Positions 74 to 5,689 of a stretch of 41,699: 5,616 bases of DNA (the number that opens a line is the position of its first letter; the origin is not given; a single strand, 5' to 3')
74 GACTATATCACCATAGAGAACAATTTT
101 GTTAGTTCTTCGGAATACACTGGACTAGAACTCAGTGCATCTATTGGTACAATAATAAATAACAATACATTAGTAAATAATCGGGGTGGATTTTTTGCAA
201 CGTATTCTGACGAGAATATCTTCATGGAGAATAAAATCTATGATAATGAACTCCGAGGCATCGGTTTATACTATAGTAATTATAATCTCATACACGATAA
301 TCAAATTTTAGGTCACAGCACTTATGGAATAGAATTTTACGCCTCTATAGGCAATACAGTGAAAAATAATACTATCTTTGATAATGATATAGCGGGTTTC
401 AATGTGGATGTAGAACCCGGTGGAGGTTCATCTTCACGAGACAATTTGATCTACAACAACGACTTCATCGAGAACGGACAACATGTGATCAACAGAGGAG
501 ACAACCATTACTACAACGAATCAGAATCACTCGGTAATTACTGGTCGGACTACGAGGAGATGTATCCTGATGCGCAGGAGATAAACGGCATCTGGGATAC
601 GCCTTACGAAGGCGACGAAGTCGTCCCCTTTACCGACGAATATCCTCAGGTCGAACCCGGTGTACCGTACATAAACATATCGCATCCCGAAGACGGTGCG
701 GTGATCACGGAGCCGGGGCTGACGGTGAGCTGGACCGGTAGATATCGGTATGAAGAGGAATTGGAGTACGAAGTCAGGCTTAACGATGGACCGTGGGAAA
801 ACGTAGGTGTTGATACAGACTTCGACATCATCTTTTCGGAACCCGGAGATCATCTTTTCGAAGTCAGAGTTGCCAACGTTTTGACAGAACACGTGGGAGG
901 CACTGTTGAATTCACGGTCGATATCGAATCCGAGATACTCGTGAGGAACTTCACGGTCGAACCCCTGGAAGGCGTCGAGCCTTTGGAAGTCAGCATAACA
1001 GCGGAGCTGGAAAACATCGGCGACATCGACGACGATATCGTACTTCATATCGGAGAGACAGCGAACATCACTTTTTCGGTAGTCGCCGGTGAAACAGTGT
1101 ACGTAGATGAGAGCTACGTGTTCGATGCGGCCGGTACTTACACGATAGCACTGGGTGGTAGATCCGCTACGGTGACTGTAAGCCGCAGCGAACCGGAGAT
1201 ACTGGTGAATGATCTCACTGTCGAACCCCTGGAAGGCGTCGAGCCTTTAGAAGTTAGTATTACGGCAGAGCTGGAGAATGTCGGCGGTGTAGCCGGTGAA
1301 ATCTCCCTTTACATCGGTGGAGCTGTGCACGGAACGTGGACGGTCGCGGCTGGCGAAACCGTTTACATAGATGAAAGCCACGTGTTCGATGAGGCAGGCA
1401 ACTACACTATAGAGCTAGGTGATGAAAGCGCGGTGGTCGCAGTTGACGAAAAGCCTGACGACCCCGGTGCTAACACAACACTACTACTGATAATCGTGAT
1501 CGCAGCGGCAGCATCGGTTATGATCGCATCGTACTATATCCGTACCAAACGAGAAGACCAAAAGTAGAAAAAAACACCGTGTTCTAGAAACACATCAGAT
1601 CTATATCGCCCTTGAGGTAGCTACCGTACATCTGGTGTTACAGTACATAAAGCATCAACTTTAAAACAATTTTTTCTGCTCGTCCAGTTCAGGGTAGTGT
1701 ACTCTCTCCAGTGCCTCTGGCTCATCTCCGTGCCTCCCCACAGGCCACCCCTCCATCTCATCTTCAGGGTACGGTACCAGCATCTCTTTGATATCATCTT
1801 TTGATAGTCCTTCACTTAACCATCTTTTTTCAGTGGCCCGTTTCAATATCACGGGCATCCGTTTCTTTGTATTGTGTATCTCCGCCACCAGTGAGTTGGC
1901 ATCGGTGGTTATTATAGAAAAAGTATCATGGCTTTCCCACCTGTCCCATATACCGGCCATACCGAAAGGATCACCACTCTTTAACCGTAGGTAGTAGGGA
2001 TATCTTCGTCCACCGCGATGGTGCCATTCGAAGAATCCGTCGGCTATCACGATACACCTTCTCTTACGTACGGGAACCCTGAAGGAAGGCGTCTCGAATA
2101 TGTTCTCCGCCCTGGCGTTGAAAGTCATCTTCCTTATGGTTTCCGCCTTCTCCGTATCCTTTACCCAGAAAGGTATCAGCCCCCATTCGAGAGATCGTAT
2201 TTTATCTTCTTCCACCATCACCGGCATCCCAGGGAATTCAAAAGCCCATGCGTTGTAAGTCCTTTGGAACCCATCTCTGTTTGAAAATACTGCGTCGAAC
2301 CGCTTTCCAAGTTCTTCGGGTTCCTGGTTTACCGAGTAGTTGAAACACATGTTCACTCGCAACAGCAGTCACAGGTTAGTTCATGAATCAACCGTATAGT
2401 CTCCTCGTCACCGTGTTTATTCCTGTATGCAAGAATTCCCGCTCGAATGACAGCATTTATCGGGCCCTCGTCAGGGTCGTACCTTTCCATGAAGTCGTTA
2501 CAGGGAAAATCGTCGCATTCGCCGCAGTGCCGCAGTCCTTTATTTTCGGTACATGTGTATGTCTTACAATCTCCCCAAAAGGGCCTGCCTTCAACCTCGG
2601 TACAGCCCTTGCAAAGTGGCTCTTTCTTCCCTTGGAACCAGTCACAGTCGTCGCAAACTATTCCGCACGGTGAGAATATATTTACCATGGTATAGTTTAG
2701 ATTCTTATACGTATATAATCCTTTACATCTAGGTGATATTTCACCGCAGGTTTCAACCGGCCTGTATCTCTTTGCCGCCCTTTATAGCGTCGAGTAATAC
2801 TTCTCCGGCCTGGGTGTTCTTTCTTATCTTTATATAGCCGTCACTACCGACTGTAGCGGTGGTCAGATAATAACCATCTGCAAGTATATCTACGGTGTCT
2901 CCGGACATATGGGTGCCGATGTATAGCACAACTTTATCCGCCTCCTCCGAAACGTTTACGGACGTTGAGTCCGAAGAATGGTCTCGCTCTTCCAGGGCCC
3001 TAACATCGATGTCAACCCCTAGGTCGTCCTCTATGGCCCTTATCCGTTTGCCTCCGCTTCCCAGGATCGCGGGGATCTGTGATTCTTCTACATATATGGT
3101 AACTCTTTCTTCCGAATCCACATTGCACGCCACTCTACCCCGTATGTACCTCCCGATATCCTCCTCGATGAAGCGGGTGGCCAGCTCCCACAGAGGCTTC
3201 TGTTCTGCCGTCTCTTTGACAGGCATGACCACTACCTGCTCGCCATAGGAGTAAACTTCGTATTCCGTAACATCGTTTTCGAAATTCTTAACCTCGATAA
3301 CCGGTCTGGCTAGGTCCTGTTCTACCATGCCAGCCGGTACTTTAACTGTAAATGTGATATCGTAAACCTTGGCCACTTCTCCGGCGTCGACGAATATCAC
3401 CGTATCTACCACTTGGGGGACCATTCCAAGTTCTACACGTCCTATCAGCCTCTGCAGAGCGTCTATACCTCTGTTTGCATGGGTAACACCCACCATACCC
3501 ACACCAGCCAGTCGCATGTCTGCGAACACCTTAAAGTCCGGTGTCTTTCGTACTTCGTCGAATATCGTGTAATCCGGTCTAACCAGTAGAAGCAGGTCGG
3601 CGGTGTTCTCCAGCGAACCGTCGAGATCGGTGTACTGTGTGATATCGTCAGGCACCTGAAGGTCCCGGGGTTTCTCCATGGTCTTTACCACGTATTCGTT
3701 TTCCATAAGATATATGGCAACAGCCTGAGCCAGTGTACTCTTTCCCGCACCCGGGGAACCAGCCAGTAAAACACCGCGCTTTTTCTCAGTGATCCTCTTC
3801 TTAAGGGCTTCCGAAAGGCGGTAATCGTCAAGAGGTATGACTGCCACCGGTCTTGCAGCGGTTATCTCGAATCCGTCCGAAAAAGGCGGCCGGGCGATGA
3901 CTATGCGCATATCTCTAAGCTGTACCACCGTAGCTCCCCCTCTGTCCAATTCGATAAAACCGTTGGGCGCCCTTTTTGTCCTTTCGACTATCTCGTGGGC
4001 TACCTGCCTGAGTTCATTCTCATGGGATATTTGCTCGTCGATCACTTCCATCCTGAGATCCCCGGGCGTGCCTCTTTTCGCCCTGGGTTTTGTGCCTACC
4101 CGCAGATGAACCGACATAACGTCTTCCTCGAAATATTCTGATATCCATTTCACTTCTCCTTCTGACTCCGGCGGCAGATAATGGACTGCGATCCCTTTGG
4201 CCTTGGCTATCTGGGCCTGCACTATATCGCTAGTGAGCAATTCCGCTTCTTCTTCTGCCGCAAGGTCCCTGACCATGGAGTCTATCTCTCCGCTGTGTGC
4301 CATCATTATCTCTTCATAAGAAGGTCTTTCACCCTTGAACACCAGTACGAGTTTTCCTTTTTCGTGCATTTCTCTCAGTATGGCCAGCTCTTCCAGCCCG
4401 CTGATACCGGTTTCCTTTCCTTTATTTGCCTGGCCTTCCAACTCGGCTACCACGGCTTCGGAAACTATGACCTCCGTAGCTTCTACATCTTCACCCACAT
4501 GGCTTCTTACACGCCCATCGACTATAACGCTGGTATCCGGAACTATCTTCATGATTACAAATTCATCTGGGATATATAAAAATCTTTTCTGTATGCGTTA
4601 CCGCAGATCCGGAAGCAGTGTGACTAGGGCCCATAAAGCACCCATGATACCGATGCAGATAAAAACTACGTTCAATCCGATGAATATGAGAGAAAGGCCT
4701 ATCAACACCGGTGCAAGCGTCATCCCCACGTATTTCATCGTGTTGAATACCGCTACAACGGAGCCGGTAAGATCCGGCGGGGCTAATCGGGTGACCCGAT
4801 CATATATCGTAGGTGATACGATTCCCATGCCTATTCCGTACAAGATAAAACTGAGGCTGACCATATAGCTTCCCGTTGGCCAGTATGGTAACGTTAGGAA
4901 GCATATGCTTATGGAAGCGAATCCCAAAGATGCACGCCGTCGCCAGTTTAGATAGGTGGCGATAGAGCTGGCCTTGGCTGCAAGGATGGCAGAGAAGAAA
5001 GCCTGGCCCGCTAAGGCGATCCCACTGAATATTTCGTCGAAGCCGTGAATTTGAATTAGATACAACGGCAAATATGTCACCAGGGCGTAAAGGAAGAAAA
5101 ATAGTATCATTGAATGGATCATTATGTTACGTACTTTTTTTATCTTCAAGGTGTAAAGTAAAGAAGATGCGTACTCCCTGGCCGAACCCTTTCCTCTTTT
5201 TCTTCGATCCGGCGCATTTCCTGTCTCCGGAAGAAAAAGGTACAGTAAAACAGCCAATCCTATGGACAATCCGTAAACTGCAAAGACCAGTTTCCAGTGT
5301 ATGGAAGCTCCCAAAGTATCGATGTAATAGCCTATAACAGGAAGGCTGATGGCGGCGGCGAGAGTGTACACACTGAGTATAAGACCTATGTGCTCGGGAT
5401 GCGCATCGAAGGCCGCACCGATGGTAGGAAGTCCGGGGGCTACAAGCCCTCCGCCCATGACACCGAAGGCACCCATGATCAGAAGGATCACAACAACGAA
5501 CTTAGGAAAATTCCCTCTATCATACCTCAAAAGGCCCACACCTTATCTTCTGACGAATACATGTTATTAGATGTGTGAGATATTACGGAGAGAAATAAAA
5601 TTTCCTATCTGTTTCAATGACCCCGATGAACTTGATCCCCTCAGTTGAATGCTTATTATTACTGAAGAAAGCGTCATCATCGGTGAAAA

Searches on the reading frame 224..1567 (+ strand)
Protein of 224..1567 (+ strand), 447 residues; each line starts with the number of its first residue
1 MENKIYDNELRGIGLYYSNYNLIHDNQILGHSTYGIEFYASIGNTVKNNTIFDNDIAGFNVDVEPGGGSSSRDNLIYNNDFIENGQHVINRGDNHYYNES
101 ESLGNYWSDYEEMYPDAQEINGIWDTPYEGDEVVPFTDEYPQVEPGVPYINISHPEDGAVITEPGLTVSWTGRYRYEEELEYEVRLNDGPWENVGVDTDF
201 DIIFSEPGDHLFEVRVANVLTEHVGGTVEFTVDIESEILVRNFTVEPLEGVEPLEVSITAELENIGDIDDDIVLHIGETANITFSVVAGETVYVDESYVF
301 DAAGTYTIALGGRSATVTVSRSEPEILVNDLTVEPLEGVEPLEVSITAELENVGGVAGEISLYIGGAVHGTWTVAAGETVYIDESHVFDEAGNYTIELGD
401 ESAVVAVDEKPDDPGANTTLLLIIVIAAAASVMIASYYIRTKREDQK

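Call 27: search_protein_families(library=pfam, proteins=[window:224-1567:+])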
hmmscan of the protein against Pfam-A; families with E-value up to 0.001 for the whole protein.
window:224-1567:+ (447 aa): 4 families
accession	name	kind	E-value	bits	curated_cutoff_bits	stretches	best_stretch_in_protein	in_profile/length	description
PF05048.19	NosD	-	5.8e-16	59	23.6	1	2-111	97-211/212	Periplasmic copper-binding protein (NosD)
PF13229.12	Beta_helix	-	9.5e-10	38.8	25.9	1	2-96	61-153/158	Right handed beta helix region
PF07705.17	CARDB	-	2.9e-05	24.7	22.7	0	330-398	7-81/101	CARDB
PF00801.26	PKD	-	0.00016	22.1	23.5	0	365-398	27-63/80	PKD domain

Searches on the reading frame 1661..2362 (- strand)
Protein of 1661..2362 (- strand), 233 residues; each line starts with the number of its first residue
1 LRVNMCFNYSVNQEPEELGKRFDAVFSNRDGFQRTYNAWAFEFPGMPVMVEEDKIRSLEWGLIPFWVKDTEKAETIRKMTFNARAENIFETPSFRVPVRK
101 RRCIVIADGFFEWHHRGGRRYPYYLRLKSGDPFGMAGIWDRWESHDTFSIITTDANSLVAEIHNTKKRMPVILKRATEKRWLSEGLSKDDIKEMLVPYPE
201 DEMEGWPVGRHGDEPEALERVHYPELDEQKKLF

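Call 29: search_protein_families(library=pfam, proteins=[window:1661-2362:-])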
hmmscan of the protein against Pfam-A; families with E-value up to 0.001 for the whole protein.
window:1661-2362:- (233 aa): 1 family
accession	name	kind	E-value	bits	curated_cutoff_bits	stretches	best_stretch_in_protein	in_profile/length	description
PF02586.19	SRAP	-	2.1e-55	188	27.1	1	5-210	1-209/214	SOS response associated peptidase (SRAP)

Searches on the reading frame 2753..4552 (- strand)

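Call 27: search_protein_families(library=pfam, proteins=[window:2753-4552:-])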
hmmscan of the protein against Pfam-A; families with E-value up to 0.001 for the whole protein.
window:2753-4552:- (599 aa): 8 families
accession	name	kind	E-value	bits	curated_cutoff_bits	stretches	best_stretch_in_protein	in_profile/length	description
PF01850.27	PIN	-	3.5e-11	44.2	23.6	1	3-117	1-119/120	PIN domain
PF00437.27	T2SSE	-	3e-07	29.9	24.9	1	248-370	132-256/370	Type II/IV secretion system protein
PF00013.35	KH_1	-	3.5e-07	30.3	21.5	1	484-540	2-56/66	KH domain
PF20720.3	nSTAND3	-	7.2e-07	29.5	27.2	1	252-298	11-57/155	Novel STAND NTPase 3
PF07650.23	KH_2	-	1.9e-05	24.8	22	1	476-516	18-59/78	KH domain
PF06414.18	Zeta_toxin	-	0.00012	22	22.3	1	256-288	14-47/199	Zeta toxin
PF13191.12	AAA_16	-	0.00016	22.6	32.6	1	245-372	11-126/167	AAA ATPase domain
PF13173.12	AAA_14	-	0.0004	20.8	27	1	259-343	3-80/129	AAA domain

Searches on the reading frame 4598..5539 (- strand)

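Call 28: search_protein_families(library=pfam, proteins=[window:4598-5539:-])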
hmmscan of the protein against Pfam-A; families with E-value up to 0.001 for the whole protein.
window:4598-5539:- (313 aa): 2 families
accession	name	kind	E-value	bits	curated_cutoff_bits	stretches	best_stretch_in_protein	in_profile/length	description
PF07690.21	MFS_1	-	2.1e-28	99.7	33.4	2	76-277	144-347/347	Major Facilitator Superfamily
PF12832.13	MFS_1_like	-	1.2e-07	31.5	25.2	1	63-270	139-347/373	MFS_1 like family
